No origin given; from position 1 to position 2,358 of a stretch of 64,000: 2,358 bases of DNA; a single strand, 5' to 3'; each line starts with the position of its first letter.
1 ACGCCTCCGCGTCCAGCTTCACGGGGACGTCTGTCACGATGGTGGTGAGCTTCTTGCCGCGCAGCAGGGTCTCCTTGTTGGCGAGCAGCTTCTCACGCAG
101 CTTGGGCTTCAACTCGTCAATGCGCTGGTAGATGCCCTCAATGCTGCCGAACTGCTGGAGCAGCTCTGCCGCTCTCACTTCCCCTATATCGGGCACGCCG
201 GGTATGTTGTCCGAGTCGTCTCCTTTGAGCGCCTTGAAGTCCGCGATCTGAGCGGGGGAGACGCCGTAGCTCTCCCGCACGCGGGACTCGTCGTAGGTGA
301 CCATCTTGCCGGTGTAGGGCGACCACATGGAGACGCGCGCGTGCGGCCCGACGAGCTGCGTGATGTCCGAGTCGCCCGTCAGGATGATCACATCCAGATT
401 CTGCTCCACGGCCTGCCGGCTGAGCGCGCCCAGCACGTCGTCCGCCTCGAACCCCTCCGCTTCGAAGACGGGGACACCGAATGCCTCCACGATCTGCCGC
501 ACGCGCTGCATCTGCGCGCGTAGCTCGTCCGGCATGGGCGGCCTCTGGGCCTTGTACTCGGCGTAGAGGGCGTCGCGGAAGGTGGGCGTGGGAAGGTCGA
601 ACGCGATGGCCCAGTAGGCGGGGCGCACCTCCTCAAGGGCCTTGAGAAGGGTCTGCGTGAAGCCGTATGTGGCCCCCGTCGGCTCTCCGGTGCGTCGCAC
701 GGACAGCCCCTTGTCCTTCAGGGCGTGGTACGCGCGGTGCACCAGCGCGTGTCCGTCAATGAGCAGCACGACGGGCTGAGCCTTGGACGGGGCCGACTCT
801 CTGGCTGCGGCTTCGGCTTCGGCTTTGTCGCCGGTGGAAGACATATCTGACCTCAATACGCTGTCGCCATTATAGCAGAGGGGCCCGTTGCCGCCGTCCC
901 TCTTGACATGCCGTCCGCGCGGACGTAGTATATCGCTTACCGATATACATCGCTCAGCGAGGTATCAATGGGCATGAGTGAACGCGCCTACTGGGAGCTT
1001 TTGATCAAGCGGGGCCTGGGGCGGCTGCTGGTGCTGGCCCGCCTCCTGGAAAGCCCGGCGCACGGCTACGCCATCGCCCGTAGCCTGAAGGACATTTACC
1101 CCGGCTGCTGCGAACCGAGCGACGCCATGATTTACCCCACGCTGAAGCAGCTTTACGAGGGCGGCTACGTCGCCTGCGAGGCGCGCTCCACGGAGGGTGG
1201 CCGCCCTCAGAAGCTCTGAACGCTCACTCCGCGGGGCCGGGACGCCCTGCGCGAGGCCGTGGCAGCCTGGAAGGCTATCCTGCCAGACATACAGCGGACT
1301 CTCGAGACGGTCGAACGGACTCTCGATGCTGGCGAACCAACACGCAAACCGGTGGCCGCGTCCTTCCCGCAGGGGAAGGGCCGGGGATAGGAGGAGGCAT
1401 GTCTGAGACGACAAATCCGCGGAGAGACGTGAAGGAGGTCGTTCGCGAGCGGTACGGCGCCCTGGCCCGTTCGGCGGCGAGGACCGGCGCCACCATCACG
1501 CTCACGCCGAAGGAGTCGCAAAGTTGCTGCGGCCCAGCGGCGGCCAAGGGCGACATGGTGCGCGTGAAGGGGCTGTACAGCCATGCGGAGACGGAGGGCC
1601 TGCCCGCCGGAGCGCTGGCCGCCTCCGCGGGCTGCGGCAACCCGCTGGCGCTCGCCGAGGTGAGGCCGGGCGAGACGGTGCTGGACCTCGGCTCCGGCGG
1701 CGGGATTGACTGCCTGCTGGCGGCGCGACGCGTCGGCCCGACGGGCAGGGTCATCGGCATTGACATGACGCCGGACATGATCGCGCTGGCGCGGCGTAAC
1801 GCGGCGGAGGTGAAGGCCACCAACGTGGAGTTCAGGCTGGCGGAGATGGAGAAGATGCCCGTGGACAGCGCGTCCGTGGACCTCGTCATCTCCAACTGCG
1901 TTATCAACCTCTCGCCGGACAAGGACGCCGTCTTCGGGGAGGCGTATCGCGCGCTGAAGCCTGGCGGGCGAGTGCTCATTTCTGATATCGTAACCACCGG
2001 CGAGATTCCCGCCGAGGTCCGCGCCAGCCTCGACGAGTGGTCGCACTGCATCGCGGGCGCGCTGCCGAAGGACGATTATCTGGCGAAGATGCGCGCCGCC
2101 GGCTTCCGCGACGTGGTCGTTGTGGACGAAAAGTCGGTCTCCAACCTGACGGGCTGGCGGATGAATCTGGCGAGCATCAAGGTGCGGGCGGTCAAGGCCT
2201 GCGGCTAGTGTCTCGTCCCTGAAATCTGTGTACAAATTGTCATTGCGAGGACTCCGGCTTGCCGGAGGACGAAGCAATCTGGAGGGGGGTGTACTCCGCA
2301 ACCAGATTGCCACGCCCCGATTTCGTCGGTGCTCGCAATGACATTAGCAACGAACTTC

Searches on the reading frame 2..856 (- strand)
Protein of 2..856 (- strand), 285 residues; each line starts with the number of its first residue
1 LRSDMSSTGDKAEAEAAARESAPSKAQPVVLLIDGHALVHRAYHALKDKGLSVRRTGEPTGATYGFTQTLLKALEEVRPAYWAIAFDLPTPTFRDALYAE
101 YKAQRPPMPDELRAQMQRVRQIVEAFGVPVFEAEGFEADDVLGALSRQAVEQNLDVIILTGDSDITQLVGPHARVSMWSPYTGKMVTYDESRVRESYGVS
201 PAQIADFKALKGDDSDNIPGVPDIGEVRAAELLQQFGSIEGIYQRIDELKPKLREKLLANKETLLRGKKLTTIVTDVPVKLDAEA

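Call 47: search_protein_families(library=ncbifam, proteins=[window:2-856:-], max_evalue=1e-20)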
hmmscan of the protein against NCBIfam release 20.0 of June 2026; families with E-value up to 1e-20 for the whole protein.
window:2-856:- (285 aa): 6 families
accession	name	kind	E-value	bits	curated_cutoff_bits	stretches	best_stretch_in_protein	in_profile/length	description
NF004397.1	PRK05755.1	equivalog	1.5e-89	301.7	720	1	30-284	3-253/889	DNA polymerase I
TIGR00593.1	pola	equivalog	1e-87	295.5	600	1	31-284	2-254/890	DNA polymerase I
NF011547.0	PRK14976.1-4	equivalog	1.9e-70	237.4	305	1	30-281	4-257/291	5'-3' exonuclease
NF011545.0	PRK14976.1-2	equivalog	1.9e-51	175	434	1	29-283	8-263/287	5'-3' exonuclease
NF011546.0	PRK14976.1-3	equivalog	6.1e-47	160.3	347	1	30-282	5-260/297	5'-3' exonuclease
NF007017.0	PRK09482.1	equivalog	8.4e-46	156.6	261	1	30-281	5-247/257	flap endonuclease Xni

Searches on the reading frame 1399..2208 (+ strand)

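Call 47: search_protein_families(library=ncbifam, proteins=[window:1399-2208:+], max_evalue=1e-20)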
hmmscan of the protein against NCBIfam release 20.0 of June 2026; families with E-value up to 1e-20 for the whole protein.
window:1399-2208:+ (269 aa): 8 families
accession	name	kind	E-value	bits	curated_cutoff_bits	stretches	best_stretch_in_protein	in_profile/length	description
NF008823.0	PRK11873.1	subfamily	3.3e-93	312.1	263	1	8-248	4-235/272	arsenite methyltransferase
NF041537.1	ArsM_AhpD_UU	exception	6.4e-59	199.5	510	1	62-245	48-231/345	arsenite methyltransferase/AhpD domain selenoprotein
NF047649.1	MTase_UXPK_star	exception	7.8e-56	189.2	460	1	59-239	46-226/283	methyltransferase/UXPK-star double selenoprotein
NF041536.1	ArsM_DUF2284_UU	exception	8.2e-53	179.4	575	1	60-245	46-231/459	arsenite methyltransferase/DUF2284 domain selenoprotein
NF040538.1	methyl_ArsM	equivalog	2.6e-42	145.3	500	1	155-266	167-280/356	arsinothricin biosynthesis methyltransferase ArsM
NF045667.1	MTase_DVU1556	equivalog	1.1e-27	96.9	155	1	83-246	15-170/213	DVU_1556 family methyltransferase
NF038099.1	AsSugarArsM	exception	2.5e-27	95.9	400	1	75-246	43-223/321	arsenosugar biosynthesis arsenite methyltransferase ArsM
NF040539.1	AST_met_ArsM_2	exception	4.8e-22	79.1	240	1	92-244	58-213/262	putative arsinothricin biosynthesis methyltransferase ArsM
